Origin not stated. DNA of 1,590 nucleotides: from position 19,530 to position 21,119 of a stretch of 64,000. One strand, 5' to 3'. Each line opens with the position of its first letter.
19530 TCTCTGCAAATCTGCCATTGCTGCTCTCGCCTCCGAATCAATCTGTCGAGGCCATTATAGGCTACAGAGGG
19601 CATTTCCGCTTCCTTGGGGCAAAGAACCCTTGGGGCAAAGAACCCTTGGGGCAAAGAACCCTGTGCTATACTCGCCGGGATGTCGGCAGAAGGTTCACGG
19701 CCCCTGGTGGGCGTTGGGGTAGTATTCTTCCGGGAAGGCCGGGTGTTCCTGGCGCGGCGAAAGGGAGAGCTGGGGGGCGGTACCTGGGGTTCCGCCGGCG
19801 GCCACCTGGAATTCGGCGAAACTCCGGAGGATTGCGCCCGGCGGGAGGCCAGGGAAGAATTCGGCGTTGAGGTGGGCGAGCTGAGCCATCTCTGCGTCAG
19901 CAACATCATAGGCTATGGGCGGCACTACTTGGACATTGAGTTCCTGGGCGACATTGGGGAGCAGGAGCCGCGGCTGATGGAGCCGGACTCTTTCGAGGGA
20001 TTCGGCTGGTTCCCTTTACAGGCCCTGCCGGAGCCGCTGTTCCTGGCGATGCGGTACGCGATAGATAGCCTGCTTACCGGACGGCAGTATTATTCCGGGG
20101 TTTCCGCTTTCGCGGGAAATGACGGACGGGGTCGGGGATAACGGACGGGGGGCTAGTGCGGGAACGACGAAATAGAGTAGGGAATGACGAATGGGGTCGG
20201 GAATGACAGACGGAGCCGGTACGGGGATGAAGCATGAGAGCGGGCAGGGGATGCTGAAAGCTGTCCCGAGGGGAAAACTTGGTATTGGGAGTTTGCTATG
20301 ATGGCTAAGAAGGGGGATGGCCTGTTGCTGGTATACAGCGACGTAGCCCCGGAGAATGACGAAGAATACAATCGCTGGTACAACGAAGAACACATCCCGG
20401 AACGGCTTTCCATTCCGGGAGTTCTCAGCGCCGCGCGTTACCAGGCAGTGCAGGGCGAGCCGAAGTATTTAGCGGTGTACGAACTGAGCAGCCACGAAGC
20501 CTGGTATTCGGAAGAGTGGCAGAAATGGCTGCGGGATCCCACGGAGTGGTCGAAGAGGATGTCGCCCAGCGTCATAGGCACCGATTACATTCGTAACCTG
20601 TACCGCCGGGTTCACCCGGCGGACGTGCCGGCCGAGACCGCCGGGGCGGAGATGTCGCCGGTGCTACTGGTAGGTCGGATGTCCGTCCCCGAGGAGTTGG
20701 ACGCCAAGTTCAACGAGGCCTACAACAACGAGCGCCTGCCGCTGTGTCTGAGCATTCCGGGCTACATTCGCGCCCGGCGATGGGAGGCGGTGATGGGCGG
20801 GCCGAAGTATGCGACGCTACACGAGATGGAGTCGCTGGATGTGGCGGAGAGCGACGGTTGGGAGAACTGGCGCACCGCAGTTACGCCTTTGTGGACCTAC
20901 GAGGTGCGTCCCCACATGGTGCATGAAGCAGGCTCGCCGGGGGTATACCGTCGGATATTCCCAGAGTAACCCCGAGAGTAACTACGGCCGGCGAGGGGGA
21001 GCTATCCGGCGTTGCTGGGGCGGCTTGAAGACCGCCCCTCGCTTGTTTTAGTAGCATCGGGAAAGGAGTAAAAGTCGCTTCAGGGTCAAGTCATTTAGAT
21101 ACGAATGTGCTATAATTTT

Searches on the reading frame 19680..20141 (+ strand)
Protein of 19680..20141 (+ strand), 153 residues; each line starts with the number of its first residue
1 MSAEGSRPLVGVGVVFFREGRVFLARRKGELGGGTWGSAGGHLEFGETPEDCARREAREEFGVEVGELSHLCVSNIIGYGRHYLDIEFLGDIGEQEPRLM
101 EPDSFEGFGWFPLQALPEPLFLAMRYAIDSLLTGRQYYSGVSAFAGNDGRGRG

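Call 54: search_protein_families(library=pfam, proteins=[window:19680-20141:+], max_evalue=0.001)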
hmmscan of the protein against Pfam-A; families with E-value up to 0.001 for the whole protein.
window:19680-20141:+ (153 aa): 2 families
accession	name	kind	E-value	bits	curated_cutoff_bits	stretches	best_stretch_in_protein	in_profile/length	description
PF00293.34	NUDIX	-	1.2e-18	67.9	21.1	1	9-126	3-129/134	NUDIX domain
PF14815.12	NUDIX_4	-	0.00018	21.7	35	1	13-70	3-58/113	NUDIX domain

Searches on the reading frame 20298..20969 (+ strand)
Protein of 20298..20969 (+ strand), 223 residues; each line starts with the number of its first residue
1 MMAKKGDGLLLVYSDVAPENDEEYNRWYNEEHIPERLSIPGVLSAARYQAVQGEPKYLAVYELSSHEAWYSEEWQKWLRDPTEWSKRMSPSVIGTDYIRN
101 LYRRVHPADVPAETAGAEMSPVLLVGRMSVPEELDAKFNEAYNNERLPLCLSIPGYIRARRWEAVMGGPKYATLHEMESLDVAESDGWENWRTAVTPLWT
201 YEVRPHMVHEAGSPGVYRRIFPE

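Call 54: search_protein_families(library=pfam, proteins=[window:20298-20969:+], max_evalue=0.001)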
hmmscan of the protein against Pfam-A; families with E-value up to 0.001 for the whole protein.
window:20298-20969:+ (223 aa): 2 families
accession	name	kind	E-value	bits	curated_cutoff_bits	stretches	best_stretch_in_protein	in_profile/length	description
PF03992.22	ABM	-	0.00043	20.9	23.1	0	121-179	1-59/78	Antibiotic biosynthesis monooxygenase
PF14114.12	DUF4286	-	0.00083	20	25.8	0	12-72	6-73/100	Domain of unknown function (DUF4286)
